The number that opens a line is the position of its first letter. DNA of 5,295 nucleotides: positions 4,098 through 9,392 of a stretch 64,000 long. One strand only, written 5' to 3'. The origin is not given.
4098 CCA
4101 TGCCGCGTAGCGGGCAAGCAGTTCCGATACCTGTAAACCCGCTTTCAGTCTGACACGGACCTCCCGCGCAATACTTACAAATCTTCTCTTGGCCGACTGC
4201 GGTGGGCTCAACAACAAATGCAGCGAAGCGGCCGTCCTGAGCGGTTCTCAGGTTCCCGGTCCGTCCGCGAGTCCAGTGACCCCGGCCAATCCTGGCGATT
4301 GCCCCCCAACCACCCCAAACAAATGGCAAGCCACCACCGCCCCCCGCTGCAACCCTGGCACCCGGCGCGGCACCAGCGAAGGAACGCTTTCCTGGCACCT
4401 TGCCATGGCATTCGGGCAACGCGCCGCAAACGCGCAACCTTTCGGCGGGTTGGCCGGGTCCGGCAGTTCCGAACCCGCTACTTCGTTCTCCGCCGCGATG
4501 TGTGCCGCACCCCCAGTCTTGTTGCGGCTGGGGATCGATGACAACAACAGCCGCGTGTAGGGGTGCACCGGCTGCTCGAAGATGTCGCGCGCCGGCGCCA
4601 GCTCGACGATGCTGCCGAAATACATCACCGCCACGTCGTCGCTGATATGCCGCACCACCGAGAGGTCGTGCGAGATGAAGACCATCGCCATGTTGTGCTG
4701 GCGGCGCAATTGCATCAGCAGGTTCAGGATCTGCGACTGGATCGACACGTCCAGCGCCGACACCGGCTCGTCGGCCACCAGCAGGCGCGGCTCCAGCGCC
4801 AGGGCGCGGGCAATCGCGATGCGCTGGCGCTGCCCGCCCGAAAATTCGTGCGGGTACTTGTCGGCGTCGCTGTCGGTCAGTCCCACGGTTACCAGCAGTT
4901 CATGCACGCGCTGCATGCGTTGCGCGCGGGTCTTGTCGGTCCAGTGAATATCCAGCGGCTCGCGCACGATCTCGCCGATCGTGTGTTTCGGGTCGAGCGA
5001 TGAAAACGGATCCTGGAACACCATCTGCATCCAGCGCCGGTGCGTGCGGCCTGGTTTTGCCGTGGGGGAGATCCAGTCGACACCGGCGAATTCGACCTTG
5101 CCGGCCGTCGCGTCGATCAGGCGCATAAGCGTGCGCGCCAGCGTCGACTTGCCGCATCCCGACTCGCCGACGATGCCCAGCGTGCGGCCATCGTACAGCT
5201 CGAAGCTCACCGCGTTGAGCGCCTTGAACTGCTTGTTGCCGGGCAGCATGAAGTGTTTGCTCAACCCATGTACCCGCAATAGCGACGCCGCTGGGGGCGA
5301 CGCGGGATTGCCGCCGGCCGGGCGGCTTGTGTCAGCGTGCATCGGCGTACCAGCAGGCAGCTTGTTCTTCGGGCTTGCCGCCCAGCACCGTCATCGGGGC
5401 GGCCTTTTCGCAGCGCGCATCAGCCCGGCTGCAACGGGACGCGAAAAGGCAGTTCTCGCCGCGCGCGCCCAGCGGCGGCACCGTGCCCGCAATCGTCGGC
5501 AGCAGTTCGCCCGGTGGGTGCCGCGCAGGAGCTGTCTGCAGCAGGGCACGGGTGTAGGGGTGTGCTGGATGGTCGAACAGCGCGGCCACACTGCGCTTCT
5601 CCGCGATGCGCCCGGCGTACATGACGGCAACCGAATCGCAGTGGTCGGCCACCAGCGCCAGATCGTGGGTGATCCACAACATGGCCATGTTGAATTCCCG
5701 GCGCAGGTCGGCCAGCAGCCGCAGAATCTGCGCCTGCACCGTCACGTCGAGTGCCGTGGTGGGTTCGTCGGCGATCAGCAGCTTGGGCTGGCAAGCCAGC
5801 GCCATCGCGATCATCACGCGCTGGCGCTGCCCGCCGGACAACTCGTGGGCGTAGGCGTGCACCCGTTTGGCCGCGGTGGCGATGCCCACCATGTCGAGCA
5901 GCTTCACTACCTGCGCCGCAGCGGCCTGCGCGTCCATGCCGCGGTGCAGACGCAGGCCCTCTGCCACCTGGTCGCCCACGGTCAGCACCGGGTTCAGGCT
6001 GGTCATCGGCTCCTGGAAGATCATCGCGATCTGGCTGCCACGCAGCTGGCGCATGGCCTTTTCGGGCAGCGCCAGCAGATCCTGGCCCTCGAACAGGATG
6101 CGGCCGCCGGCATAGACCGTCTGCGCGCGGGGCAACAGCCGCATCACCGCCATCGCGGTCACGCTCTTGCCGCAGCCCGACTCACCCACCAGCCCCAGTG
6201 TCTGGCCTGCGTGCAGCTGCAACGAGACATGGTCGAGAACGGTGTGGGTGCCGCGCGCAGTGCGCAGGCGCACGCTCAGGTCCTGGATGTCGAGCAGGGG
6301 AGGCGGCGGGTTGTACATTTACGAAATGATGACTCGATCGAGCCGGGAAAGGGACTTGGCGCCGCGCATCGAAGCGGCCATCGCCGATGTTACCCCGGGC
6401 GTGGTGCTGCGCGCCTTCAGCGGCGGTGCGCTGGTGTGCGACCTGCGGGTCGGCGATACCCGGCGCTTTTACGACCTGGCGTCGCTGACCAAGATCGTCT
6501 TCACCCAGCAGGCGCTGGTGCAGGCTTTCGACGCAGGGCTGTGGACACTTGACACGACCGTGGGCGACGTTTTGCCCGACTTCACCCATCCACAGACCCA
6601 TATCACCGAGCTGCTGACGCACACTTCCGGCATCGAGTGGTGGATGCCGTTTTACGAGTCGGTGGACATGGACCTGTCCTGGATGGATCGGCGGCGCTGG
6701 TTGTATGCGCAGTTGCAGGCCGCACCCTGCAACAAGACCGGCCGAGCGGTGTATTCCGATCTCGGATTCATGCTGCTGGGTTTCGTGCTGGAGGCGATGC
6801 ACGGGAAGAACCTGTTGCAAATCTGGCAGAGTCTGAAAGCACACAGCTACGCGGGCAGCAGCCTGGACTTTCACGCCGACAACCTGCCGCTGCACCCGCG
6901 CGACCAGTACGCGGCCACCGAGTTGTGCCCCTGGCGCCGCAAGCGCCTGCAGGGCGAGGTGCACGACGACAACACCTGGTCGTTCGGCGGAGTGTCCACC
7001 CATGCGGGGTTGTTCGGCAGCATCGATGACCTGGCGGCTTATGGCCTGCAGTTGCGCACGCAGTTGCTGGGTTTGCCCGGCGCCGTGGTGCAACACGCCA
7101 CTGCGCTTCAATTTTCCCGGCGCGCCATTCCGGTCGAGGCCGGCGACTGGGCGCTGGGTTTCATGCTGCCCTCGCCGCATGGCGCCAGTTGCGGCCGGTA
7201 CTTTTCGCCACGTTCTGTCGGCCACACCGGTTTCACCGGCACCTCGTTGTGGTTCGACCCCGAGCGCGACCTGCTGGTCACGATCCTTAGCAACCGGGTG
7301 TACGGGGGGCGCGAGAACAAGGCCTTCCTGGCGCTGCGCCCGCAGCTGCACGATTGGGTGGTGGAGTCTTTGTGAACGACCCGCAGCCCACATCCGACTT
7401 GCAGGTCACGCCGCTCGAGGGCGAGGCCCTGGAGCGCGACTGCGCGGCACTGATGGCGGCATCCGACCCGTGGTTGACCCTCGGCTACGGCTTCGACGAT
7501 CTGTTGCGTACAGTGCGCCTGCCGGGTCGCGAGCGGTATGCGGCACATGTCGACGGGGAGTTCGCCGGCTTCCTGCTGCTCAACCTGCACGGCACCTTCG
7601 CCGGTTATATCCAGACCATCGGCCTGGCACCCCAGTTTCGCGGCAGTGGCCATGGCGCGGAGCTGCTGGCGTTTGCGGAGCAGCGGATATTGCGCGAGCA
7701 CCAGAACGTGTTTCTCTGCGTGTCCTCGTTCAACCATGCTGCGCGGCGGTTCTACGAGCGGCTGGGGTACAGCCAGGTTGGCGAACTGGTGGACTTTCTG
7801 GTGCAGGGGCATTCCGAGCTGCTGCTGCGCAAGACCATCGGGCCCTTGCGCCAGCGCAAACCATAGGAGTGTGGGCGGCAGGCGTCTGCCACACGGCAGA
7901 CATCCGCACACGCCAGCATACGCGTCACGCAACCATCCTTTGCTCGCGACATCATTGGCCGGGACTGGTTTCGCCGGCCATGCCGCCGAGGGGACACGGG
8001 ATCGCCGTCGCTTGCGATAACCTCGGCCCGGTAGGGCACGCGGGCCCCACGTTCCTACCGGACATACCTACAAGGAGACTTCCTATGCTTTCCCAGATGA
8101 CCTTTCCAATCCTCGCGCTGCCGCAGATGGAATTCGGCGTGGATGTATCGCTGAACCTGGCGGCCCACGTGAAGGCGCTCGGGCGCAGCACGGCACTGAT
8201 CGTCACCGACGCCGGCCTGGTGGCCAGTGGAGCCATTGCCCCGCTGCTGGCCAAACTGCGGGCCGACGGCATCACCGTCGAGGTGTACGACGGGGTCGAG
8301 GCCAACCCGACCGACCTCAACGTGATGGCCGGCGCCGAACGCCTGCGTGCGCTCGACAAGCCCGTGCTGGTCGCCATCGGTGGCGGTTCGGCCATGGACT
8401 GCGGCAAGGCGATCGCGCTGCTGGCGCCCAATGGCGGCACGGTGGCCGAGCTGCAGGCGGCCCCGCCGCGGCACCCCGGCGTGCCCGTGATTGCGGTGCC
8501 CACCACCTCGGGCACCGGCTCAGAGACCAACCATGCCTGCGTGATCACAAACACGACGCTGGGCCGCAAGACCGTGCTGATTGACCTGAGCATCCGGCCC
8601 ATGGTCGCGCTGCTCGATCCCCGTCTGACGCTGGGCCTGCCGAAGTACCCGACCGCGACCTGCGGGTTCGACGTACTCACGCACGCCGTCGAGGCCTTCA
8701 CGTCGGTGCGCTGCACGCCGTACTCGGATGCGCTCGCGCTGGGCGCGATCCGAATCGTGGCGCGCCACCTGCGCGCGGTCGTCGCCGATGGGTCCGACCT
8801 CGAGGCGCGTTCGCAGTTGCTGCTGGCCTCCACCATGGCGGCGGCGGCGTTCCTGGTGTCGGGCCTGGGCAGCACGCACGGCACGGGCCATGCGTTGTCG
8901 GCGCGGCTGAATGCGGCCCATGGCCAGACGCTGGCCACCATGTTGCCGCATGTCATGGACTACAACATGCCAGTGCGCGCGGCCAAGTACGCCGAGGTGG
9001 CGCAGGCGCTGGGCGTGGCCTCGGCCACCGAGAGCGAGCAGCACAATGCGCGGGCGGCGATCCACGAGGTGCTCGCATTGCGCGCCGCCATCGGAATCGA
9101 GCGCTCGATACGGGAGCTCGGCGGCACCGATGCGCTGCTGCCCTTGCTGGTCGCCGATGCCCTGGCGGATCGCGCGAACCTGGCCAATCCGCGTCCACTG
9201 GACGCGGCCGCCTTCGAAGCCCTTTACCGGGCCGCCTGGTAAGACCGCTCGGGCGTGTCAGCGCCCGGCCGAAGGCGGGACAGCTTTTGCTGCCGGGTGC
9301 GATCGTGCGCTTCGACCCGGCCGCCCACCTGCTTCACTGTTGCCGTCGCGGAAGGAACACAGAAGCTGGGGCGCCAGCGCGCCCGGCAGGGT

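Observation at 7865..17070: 9.2-kb catabolic cassette bounded by a 24/27-bp direct repeat, inserted into the anmK/ABC locus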

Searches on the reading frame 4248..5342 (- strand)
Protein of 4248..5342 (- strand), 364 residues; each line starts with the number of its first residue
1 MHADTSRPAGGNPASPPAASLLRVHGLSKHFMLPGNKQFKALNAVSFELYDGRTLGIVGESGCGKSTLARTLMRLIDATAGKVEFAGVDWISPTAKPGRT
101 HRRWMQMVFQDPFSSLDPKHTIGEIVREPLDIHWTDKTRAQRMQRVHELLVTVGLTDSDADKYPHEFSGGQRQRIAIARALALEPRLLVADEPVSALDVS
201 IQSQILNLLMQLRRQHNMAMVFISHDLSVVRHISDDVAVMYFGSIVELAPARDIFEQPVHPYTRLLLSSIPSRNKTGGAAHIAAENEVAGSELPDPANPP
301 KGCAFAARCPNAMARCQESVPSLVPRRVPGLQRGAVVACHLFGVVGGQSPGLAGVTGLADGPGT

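Call 11: search_protein_families(library=pfam, proteins=[window:4248-5342:-])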
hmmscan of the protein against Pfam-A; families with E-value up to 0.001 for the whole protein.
window:4248-5342:- (364 aa): 5 families
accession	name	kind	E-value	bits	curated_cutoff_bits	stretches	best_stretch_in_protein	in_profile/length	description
PF00005.33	ABC_tran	-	1.5e-32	113.5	25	1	42-194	1-136/137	ABC transporter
PF08352.17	oligo_HPY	-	1.3e-17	64.4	27.1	1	246-316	1-65/65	Oligopeptide/dipeptide transporter, C-terminal region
PF13304.12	AAA_21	-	2.8e-05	24.8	27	0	163-229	234-302/304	AAA domain, putative AbiEii toxin, Type IV TA system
PF02463.25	SMC_N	-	2.8e-05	24.1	40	1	37-235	8-207/220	RecF/RecN/SMC N terminal domain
PF13401.12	AAA_22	-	0.00021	22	27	0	57-101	10-33/130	AAA domain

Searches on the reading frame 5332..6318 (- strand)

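Call 11: search_protein_families(library=pfam, proteins=[window:5332-6318:-])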
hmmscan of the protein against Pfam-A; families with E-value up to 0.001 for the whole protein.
window:5332-6318:- (328 aa): 3 families
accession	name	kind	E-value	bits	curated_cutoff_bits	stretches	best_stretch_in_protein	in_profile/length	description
PF00005.33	ABC_tran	-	4.9e-32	111.8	25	1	28-188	1-137/137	ABC transporter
PF08352.17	oligo_HPY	-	1.6e-14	54.5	27.1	1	240-303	2-65/65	Oligopeptide/dipeptide transporter, C-terminal region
PF02463.25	SMC_N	-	2.4e-06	27.6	40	1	33-227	20-208/220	RecF/RecN/SMC N terminal domain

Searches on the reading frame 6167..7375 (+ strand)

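Call 10: search_protein_families(library=pfam, proteins=[window:6167-7375:+])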
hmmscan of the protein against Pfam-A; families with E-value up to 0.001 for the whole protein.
window:6167-7375:+ (402 aa): 1 family
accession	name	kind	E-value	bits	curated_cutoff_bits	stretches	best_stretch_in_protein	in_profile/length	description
PF00144.29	Beta-lactamase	-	2.3e-34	119.5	27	1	75-383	13-316/329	Beta-lactamase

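Call 46: search_protein_families(library=ncbifam, proteins=[window:6167-7375:+], max_evalue=0.00001)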
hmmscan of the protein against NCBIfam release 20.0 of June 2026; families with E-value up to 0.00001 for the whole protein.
window:6167-7375:+ (402 aa): 2 families
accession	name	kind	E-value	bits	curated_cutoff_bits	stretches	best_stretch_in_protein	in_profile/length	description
NF002968.0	PRK03642.1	equivalog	1.6e-24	86.5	385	1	90-378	86-396/432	penicillin binding protein PBP4B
NF038269.1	lipase_LipE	equivalog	4.3e-08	32.7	750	0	327-381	333-386/407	lipase LipE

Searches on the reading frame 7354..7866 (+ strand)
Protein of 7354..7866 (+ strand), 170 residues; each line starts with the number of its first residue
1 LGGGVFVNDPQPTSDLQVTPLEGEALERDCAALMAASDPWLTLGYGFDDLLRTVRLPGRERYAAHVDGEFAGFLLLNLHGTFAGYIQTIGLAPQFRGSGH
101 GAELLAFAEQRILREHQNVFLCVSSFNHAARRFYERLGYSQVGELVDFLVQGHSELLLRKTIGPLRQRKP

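Call 10: search_protein_families(library=pfam, proteins=[window:7354-7866:+])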
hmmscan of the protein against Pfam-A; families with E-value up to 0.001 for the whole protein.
window:7354-7866:+ (170 aa): 4 families
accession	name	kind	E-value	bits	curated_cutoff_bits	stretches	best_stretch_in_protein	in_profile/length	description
PF00583.31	Acetyltransf_1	-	4.9e-15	56.3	20.7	1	50-139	24-116/116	Acetyltransferase (GNAT) family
PF13508.13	Acetyltransf_7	-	1.1e-10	42.1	27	1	62-140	6-83/84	Acetyltransferase (GNAT) domain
PF08445.16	FR47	-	9.4e-09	35.6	22.1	1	84-141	22-79/86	FR47-like protein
PF13673.13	Acetyltransf_10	-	1.8e-08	34.8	23.6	1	62-144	34-112/128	Acetyltransferase (GNAT) domain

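Call 46: search_protein_families(library=ncbifam, proteins=[window:7354-7866:+], max_evalue=0.00001)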
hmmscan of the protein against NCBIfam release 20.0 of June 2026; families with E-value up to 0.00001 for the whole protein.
window:7354-7866:+ (170 aa): 4 families
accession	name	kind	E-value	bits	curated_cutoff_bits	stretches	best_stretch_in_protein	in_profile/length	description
TIGR01575.1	rimI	equivalog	9.2e-10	38.8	86.4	1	62-148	34-121/132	ribosomal protein S18-alanine N-acetyltransferase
NF002959.0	PRK03624.1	equivalog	1.8e-08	34.2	124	1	62-142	52-132/147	GNAT family acetyltransferase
NF007530.0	PRK10146.1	equivalog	4.3e-06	27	142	1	64-141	52-135/144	aminoalkylphosphonate N-acetyltransferase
TIGR03448.1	mycothiol_MshD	equivalog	9.9e-06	25.1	163.1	0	67-142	209-288/294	mycothiol synthase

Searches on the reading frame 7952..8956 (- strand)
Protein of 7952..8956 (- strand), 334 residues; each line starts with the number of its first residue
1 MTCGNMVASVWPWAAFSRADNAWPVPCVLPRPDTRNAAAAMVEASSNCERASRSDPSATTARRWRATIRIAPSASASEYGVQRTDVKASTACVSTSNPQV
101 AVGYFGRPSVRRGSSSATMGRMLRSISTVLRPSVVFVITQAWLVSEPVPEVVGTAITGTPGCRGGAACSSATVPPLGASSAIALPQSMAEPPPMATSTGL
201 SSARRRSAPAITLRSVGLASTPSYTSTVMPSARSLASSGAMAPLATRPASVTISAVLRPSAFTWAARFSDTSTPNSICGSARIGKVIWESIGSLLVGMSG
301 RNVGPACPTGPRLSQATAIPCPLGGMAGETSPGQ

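Call 10: search_protein_families(library=pfam, proteins=[window:7952-8956:-])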
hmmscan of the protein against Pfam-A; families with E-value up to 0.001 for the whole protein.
window:7952-8956:- (334 aa): 0 families

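Call 22: search_protein_families(library=pfam, proteins=[window:7952-8956:-], max_evalue=10)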
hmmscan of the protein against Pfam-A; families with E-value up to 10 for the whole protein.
window:7952-8956:- (334 aa): 1 family
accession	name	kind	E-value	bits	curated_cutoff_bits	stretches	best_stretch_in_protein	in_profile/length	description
PF23677.1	YnaL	-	0.031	14.6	27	1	179-208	23-52/57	Protein YnaL-like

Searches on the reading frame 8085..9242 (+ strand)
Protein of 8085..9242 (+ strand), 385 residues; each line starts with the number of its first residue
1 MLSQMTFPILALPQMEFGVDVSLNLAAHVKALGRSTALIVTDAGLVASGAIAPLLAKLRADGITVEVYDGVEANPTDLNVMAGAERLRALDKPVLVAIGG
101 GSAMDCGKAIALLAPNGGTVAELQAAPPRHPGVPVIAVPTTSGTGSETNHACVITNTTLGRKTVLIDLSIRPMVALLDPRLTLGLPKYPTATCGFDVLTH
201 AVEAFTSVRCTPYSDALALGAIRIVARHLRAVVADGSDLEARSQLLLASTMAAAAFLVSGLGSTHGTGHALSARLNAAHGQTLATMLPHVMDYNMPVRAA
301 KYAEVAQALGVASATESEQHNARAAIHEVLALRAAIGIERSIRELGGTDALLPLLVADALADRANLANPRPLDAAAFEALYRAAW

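Call 47: search_protein_families(library=pfam, proteins=[window:8085-9242:+], max_evalue=0.0001)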
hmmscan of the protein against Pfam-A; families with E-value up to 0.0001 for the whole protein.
window:8085-9242:+ (385 aa): 3 families
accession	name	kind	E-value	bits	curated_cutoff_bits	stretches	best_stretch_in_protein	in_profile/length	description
PF25137.1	ADH_Fe_C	-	2.8e-46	158.1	27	1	190-385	1-194/194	Fe-containing alcohol dehydrogenase family, C-terminal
PF00465.25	Fe-ADH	-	4.9e-45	153.6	31.3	1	15-179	4-168/168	Iron-containing alcohol dehydrogenase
PF13685.12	Fe-ADH_2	-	6.4e-08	33.2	28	1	22-112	7-95/149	Iron-containing alcohol dehydrogenase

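Call 58: find_homologous_proteins(query=window:8085-9242:+, max_evalue=1e-80)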
Query window:8085-9242:+ (385 aa): 433 proteins with E <= 1e-80 among 8000 candidates; the best 120 are listed.
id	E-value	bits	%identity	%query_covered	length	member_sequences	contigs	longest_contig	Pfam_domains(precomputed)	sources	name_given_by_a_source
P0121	3.9e-238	807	99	100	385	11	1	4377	PF13685.13,PF25137.1,PF00465.26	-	-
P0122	1.9e-209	713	89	100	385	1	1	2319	PF13685.13,PF25137.1,PF00465.26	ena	-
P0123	1.9e-206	703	87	100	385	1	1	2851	PF13685.13,PF25137.1,PF00465.26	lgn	-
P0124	4.0e-206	702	88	100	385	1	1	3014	PF13685.13,PF25137.1,PF00465.26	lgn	-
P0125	1.7e-189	647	79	100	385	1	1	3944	PF13685.13,PF25137.1,PF00465.26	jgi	jgi:alcohol dehydrogenase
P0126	3.9e-186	636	79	100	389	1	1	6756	PF13685.13,PF25137.1,PF00465.26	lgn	-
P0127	8.1e-184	629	78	100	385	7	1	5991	PF13685.13,PF25137.1,PF00465.26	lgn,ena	-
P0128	4.5e-179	613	76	100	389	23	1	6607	PF13685.13,PF25137.1,PF00465.26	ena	-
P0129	1.3e-173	595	71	100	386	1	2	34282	PF13685.13,PF25137.1,PF00465.26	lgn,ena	-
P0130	1.0e-172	592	75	100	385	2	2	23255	PF13685.13,PF25137.1,PF00465.26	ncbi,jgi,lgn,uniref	ncbi:iron-containing alcohol dehydrogenase family protein [Phenylobacterium sp.]|jgi:alcohol dehydro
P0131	8.9e-171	586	75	100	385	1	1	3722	PF13685.13,PF25137.1,PF00465.26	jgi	-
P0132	3.2e-166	571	73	100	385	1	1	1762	PF13685.13,PF25137.1,PF00465.26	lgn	-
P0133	2.4e-164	565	71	100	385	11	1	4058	PF13685.13,PF25137.1,PF00465.26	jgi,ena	jgi:alcohol dehydrogenase class IV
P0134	6.7e-164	563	72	100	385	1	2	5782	PF13685.13,PF25137.1,PF00465.26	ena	-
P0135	7.1e-164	563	72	100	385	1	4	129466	PF13685.13,PF25137.1,PF00465.26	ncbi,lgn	-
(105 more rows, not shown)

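Call 59: find_encoding_contigs(protein=P0124, flank=5000, max_places=3)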
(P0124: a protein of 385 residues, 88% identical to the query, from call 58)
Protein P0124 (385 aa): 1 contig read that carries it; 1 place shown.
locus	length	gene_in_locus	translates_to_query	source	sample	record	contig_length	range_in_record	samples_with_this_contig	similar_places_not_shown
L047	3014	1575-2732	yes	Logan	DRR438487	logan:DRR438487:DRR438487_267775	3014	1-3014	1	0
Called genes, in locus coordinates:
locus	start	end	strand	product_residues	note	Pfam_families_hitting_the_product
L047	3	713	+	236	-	?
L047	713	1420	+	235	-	PF12697:Abhydrolase_6, PF00561:Abhydrolase_1, PF12146:Hydrolase_4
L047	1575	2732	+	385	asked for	PF00465:Fe-ADH, PF13685:Fe-ADH_2, PF25137:ADH_Fe_C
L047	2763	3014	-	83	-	?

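Call 60: find_encoding_contigs(protein=P0123, flank=5000, max_places=3)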
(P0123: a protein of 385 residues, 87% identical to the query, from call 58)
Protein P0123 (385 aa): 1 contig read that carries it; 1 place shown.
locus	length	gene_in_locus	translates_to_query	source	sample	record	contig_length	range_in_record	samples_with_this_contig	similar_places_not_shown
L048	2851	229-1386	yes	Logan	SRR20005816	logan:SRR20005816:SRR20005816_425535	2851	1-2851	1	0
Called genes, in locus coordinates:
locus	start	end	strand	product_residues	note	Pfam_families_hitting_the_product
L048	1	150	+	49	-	?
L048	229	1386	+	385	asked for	PF00465:Fe-ADH, PF13685:Fe-ADH_2, PF25137:ADH_Fe_C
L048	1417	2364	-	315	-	PF00491:Arginase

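Call 61: find_encoding_contigs(protein=P0126, flank=7000, max_places=3)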
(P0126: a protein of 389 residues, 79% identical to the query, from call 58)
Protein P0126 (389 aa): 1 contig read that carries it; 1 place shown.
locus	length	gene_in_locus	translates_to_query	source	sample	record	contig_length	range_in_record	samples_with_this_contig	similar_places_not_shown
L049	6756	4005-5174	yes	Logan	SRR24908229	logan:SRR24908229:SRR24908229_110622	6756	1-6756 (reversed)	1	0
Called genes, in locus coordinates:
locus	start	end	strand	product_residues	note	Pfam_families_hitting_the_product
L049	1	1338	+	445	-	?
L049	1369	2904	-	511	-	PF22691:Thiolase_C_1, PF18313:TLP1_add_C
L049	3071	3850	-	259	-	PF00378:ECH_1, PF16113:ECH_2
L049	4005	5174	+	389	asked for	PF00465:Fe-ADH, PF13685:Fe-ADH_2 (weak), PF25137:ADH_Fe_C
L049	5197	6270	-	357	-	PF08240:ADH_N, PF16912:Glu_dehyd_C (weak), PF00107:ADH_zinc_N, PF13602:ADH_zinc_N_2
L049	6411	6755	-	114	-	?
